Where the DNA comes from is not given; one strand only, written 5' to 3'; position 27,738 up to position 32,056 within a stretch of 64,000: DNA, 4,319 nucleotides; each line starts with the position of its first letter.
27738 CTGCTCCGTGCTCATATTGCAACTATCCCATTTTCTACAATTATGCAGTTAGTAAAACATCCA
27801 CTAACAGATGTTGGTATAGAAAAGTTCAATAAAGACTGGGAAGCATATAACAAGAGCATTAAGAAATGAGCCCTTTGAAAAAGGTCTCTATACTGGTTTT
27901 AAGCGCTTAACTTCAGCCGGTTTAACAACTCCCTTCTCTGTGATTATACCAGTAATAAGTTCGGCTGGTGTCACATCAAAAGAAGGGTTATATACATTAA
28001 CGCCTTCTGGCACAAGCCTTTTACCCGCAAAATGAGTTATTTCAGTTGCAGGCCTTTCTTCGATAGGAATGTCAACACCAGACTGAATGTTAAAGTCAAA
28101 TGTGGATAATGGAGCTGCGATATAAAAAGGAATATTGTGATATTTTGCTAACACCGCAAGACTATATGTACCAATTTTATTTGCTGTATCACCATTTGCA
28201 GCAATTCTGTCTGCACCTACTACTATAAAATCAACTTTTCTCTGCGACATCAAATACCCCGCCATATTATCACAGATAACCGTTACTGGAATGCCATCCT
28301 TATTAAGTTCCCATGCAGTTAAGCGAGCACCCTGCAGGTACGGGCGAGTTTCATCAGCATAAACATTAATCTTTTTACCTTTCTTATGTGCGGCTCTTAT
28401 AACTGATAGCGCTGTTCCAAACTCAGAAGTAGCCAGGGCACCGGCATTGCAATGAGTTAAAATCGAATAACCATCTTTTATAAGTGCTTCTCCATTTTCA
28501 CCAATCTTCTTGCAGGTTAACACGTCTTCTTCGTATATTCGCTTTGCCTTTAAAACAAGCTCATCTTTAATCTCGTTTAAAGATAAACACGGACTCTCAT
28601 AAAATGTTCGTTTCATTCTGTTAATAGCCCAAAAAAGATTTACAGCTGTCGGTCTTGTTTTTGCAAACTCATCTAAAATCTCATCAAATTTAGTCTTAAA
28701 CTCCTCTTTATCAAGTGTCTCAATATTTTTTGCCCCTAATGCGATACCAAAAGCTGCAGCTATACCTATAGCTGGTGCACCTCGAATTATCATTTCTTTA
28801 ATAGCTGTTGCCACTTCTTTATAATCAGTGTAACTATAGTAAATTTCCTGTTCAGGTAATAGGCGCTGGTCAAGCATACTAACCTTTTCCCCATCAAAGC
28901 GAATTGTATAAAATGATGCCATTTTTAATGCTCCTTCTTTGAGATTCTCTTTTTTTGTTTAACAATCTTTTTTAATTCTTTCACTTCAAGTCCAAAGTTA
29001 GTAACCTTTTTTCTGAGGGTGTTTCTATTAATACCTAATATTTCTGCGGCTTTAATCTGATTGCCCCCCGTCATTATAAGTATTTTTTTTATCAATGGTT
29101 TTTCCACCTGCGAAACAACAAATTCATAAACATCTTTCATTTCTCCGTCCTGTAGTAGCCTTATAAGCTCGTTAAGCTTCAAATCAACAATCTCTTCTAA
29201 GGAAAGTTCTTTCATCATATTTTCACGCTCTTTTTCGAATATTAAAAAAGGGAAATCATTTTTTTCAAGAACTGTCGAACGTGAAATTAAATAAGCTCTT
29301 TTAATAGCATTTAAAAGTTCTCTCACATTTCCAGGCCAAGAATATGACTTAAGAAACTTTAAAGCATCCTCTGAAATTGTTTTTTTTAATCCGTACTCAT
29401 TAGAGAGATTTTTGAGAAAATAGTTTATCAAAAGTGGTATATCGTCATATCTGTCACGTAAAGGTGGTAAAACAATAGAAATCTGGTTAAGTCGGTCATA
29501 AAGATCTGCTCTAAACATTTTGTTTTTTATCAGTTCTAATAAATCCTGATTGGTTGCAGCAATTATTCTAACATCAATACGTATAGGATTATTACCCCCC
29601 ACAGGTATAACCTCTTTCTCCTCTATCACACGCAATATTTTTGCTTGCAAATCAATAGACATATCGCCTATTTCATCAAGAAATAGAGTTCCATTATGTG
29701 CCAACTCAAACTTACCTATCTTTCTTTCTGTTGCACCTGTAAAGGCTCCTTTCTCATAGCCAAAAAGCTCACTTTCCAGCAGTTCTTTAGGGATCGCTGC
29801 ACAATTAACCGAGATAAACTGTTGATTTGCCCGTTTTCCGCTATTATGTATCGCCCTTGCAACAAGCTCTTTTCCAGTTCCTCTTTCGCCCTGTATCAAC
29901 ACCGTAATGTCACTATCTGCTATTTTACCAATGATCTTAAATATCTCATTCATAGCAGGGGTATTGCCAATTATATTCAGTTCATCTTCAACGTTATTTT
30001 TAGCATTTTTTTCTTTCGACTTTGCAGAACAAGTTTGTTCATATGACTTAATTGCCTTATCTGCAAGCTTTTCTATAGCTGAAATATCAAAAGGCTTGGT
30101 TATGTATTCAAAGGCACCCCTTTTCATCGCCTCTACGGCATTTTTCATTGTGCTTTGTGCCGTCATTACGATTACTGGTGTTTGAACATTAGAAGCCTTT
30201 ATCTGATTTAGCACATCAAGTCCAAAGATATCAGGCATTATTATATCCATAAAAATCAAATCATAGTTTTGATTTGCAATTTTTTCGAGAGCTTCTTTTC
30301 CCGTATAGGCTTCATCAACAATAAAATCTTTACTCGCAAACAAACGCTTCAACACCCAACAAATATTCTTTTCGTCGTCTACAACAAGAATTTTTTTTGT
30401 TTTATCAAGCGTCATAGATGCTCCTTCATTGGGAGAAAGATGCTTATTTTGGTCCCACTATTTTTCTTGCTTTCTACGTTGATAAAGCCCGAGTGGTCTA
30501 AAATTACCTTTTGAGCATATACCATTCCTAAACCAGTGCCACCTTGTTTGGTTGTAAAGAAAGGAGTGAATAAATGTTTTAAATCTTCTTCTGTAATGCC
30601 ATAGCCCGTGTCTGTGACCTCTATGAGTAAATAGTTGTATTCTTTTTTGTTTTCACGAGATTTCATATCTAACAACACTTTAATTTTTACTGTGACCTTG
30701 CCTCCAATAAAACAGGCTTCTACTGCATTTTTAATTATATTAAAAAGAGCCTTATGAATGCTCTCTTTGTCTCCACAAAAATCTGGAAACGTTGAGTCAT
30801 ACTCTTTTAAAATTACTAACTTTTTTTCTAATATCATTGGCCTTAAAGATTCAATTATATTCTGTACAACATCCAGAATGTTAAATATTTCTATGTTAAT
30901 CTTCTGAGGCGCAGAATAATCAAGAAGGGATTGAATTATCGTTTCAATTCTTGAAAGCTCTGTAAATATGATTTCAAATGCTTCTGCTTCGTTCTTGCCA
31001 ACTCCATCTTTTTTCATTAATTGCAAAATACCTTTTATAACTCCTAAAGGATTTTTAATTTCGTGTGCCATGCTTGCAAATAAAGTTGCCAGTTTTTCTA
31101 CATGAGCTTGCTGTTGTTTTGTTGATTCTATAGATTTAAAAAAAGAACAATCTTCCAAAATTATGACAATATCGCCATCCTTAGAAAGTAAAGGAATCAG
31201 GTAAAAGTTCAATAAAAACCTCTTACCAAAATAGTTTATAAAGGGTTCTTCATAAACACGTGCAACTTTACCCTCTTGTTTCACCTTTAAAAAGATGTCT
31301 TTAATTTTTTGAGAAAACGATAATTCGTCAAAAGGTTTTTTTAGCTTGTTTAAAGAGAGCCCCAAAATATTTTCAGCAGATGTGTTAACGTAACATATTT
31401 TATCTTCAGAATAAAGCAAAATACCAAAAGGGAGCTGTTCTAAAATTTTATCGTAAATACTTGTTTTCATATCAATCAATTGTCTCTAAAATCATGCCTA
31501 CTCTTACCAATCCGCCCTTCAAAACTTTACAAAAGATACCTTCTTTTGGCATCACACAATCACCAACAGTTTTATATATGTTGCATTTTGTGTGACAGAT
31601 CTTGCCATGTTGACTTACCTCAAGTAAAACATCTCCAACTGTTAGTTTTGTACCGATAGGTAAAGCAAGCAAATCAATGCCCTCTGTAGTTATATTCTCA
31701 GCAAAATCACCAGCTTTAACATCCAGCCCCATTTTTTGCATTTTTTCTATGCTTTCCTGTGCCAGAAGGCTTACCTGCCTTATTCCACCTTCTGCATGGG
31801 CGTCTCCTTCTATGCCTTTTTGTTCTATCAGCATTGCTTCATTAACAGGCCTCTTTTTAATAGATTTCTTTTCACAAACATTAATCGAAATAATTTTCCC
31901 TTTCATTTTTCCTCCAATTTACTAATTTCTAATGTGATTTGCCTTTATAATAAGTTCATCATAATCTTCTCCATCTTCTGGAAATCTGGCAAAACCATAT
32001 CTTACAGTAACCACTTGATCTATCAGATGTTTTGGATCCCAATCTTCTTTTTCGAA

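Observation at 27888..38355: Candidate new signalling module: EF-G2, helical-repeat protein, orphan MglA GTPase, 3xGAF/dead-GGDEF, MOSC, NtrB, NtrC, MtnA in one coupled run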

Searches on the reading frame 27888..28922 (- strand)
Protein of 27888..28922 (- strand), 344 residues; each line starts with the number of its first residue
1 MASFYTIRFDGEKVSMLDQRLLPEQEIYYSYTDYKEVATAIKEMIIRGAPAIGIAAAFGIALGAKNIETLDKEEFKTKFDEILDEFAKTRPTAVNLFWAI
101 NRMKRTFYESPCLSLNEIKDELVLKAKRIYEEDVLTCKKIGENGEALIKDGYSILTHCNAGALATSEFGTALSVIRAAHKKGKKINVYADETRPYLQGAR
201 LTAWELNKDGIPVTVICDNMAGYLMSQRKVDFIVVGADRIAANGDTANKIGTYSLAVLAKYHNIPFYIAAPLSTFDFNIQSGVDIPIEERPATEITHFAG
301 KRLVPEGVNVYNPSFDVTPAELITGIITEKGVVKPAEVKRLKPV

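Call 4: search_protein_families(library=pfam, proteins=[window:27888-28922:-], max_evalue=0.01)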
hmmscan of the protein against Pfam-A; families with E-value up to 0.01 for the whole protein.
window:27888-28922:- (344 aa): 1 family
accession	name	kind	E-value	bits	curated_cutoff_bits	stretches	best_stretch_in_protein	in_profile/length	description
PF01008.23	IF-2B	-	6.9e-101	337.6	22.4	1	46-335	2-280/280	Initiation factor 2 subunit family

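Call 5: search_protein_families(library=ncbifam, proteins=[window:27888-28922:-], max_evalue=0.01)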
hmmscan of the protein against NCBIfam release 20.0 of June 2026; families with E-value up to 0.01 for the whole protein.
window:27888-28922:- (344 aa): 8 families
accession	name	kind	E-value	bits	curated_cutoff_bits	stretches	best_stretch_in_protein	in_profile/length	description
NF004326.0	PRK05720.1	subfamily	2.5e-147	490.3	271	1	3-341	9-348/358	s-methyl-5-thioribose-1-phosphate isomerase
TIGR00512.1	salvage_mtnA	equivalog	8.5e-141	468.7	279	1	6-334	2-334/335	S-methyl-5-thioribose-1-phosphate isomerase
TIGR00524.1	eIF-2B_rel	subfamily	3.7e-132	440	185.85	1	32-335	2-303/303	S-methyl-5-thioribose-1-phosphate isomerase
NF004700.0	PRK06036.1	equivalog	7.2e-113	377.1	528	1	6-336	3-331/339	S-methyl-5-thioribose-1-phosphate isomerase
NF004436.0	PRK05772.1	equivalog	5.4e-94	315.4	521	1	6-340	18-356/363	S-methyl-5-thioribose-1-phosphate isomerase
TIGR00511.1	ribulose_e2b2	equivalog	6.3e-68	229.2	314.1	1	35-338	3-291/301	ribose 1,5-bisphosphate isomerase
NF006210.0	PRK08335.1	equivalog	6.2e-28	97.8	339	1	38-336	10-272/275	translation initiation factor IF-2B subunit alpha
NF004994.0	PRK06372.1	equivalog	3.1e-17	62.8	249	1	183-338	107-251/253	translation initiation factor IF-2B subunit delta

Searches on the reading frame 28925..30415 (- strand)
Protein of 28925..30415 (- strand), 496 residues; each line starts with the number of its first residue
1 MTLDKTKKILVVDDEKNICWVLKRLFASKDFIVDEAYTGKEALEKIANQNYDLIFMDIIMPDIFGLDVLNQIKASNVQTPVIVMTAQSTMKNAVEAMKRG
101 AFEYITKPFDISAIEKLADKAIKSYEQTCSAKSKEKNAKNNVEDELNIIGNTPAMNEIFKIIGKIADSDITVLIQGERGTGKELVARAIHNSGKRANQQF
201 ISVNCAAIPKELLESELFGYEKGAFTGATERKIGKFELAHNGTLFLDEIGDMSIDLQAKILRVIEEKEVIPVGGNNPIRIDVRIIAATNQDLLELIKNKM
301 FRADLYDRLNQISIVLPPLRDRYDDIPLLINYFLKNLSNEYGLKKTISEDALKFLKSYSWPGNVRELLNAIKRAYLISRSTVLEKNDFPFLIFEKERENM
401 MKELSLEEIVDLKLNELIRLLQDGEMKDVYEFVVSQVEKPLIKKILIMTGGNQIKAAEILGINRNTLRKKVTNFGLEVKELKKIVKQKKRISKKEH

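Call 4: search_protein_families(library=pfam, proteins=[window:28925-30415:-], max_evalue=0.01)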
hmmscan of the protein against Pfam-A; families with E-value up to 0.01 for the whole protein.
window:28925-30415:- (496 aa): 9 families
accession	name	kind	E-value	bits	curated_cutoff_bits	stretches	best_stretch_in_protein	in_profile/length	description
PF00158.32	Sigma54_activat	-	2.4e-71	239.3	20.2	1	148-314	1-167/168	Sigma-54 interaction domain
PF00072.30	Response_reg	-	2.3e-31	108.7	30.2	1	9-116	1-108/111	Response regulator receiver domain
PF25601.1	AAA_lid_14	-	2.2e-24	85.6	27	1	320-399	1-81/87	AAA+ ATPase lid domain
PF14532.12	Sigma54_activ_2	-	7.4e-23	81.8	25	1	149-319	1-138/138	Sigma-54 interaction domain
PF02954.25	HTH_8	-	1.4e-11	44.3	22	1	435-471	3-39/42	Bacterial regulatory protein, Fis family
PF00004.35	AAA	-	2.4e-06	28.5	21.2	1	172-310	1-127/131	ATPase family associated with various cellular activities (AAA)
PF07728.20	AAA_5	-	9.6e-06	26.1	22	1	172-292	2-125/139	AAA domain (dynein-related subfamily)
PF07724.20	AAA_2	-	0.00017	22.1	27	1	170-299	4-134/166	AAA domain (Cdc48 subfamily)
PF01078.27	Mg_chelatase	-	0.00019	21.4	20.3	1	227-270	93-136/207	Magnesium chelatase, subunit ChlI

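Call 5: search_protein_families(library=ncbifam, proteins=[window:28925-30415:-], max_evalue=0.01)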
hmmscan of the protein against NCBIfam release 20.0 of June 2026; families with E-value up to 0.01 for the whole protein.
window:28925-30415:- (496 aa): 123 families (the best 25 are shown)
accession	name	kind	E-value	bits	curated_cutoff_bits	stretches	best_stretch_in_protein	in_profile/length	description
TIGR01818.1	ntrC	equivalog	1e-152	509.2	558.6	1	9-472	1-461/463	nitrogen regulation protein NR(I)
NF008469.0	PRK11361.1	equivalog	1.2e-131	439.6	714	1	5-477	3-457/461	acetoacetate metabolism transcriptional regulator AtoC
NF008176.1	PRK10923.1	equivalog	9.4e-126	420.1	620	1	8-477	5-469/469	nitrogen regulation protein NR(I)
TIGR02915.1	PEP_resp_reg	equivalog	6.5e-117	391.1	502.6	1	9-412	1-404/445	PEP-CTERM-box response regulator transcription factor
NF007689.0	PRK10365.1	equivalog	2.8e-110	369.1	760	1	7-394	6-388/441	sigma-54-dependent response regulator transcription factor ZraR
NF041552.1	TF_PrdR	equivalog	2.1e-106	356.6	795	1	106-474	229-576/577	sigma-54 dependent transcriptional regulator PrdR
TIGR01817.1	nifA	equivalog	3e-105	353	528.85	1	126-480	177-533/534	nif-specific transcriptional activator NifA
NF041946.1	LuxO_transreg_Vib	equivalog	8.5e-104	347.9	800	1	12-473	2-459/463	quorum-sensing sigma-54 dependent transcriptional regulator LuxO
NF050807.1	TransRegFlbDCaul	equivalog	7.1e-103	344.9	750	1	33-475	27-439/454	sigma-54-dependent transcriptional regulator FlbD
NF011695.0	PRK15115.1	equivalog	5.7e-102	341.7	763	1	2-385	2-375/445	two-component system response regulator GlrR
NF051870.1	NAssimRespRegNtrX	equivalog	2.1e-100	336.8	600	1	7-475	2-451/452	nitrogen assimilation response regulator NtrX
NF049963.1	RespRegFlgRCampy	domain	2.3e-100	336.5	750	1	9-409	3-399/429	fla regulon two-component system response regulator FlgR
NF003451.0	PRK05022.1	equivalog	1.6e-99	334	476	1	94-476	132-510/512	nitric oxide reductase transcriptional regulator NorR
NF038308.1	RNA_repair_RtcR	equivalog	6.5e-97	325.5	650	1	78-481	111-527/530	RNA repair transcriptional activator RtcR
NF011958.0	PRK15429.1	equivalog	8e-86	289.1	830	1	139-422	371-654/692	formate hydrogenlyase transcriptional activator FlhA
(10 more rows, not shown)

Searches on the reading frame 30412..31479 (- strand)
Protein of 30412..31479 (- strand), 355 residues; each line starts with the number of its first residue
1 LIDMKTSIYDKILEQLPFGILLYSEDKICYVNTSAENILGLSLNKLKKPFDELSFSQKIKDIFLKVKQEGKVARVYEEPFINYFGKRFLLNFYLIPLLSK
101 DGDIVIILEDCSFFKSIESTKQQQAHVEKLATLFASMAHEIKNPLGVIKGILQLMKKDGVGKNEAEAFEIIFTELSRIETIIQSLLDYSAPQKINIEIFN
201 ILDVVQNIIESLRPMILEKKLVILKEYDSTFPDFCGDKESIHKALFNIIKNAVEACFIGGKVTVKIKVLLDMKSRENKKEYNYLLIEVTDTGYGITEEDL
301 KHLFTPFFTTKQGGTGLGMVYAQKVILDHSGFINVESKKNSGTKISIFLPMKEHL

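Call 4: search_protein_families(library=pfam, proteins=[window:30412-31479:-], max_evalue=0.01)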
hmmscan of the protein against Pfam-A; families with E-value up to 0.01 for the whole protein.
window:30412-31479:- (355 aa): 5 families
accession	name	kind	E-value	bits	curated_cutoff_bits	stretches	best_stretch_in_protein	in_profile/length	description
PF02518.31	HATPase_c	-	2.9e-23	82.8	26.4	1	236-352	1-110/111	Histidine kinase-, DNA gyrase B-, and HSP90-like ATPase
PF00512.31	HisKA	-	1.9e-13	50.7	26.9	1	131-189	3-61/66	His Kinase A (phospho-acceptor) domain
PF13426.13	PAS_9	-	3.3e-06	27.8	27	1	18-110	2-100/103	PAS domain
PF13188.13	PAS_8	-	1.6e-05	25.1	21.8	1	9-52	3-49/65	PAS domain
PF13589.12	HATPase_c_3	-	0.0007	20.1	25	1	240-312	2-62/137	Histidine kinase-, DNA gyrase B-, and HSP90-like ATPase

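Call 5: search_protein_families(library=ncbifam, proteins=[window:30412-31479:-], max_evalue=0.01)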
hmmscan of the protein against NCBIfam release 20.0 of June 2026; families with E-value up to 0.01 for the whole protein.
window:30412-31479:- (355 aa): 77 families (the best 25 are shown)
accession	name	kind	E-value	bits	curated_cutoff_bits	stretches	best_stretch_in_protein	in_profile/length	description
NF008468.0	PRK11360.1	equivalog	2.8e-59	201.1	646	1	10-353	271-610/616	two-component system sensor histidine kinase AtoS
NF008293.1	PRK11073.1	equivalog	1.5e-39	136.3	240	1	7-352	7-348/349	nitrogen regulation protein NR(II)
NF010411.0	PRK13837.1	equivalog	3.9e-39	134.3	647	1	125-353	445-677/828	two-component system VirA-like sensor kinase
NF007688.0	PRK10364.1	equivalog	3.3e-38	131.6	479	1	125-352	235-452/460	two-component system sensor histidine kinase ZraS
NF053867.1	SprKinKinDBac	equivalog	6.2e-38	130.5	775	1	120-353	276-499/500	sporulation kinase KinD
NF046044.1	PnpS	equivalog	3.3e-37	128.4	400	1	4-350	52-390/390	two-component system histidine kinase PnpS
TIGR02966.1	phoR_proteo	equivalog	3.9e-32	111.6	334.2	1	8-347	7-331/333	phosphate regulon sensor histidine kinase PhoR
NF047874.1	MASE3_PAS_HK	subfamily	1.7e-31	109.8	560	1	4-353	262-627/655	MASE3 domain-containing sensor histidine kinase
NF046026.1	HisKinCckACaul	equivalog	4.7e-31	107.6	1000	1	97-353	269-534/678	cell cycle histidine kinase CckA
NF041947.1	LuxQ_Vibrio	equivalog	9.8e-29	99.8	1200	1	27-353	370-698/843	quorum-sensing autoinducer 2 sensor kinase/phosphatase LuxQ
TIGR02956.1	TMAO_torS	equivalog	1.6e-26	92.7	676.5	1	132-352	466-683/967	TMAO reductase system sensor histidine kinase/response regulator TorS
NF033092.0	HK_WalK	equivalog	6.3e-26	91.1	725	1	119-351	362-594/594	cell wall metabolism sensor histidine kinase WalK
NF010076.0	PRK13557.1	subfamily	1.7e-25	89.5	631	1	85-353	115-396/540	histidine kinase famiy protein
NF046020.1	HisKinCckABruc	equivalog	4.1e-25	87.8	1000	1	110-351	460-707/868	cell cycle histidine kinase CckA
NF047466.1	hybrid_RR_LvrB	exception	1.7e-24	86.7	500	1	117-351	139-376/377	hybrid histidine kinase/response regulator LvrB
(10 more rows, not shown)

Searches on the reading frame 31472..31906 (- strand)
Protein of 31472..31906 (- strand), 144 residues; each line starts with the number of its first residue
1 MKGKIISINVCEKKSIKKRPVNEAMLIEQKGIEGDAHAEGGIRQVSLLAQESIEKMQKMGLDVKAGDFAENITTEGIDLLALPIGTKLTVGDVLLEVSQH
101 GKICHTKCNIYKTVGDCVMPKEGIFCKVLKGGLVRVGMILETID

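Call 4: search_protein_families(library=pfam, proteins=[window:31472-31906:-], max_evalue=0.01)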
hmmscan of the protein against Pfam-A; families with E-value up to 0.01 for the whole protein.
window:31472-31906:- (144 aa): 1 family
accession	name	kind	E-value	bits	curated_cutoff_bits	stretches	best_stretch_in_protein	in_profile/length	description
PF03473.23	MOSC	-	2.2e-11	44.2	22.7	1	40-137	7-116/120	MOSC domain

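Call 5: search_protein_families(library=ncbifam, proteins=[window:31472-31906:-], max_evalue=0.01)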
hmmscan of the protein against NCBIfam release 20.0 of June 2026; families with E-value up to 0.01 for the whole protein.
window:31472-31906:- (144 aa): 2 families
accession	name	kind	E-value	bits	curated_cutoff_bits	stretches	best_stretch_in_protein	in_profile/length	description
NF011069.0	PRK14499.1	equivalog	2e-58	197.9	457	1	3-144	163-307/308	cyclic pyranopterin monophosphate synthase MoaC/MOSC-domain-containing protein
NF008577.1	PRK11536.1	equivalog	7e-07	28.8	294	1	2-117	8-131/222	6-hydroxyaminopurine reductase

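Call 87: search_protein_families(library=padloc, proteins=[window:31472-31906:-], max_evalue=0.001)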
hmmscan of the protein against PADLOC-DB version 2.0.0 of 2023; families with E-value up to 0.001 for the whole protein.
window:31472-31906:- (144 aa): 0 families
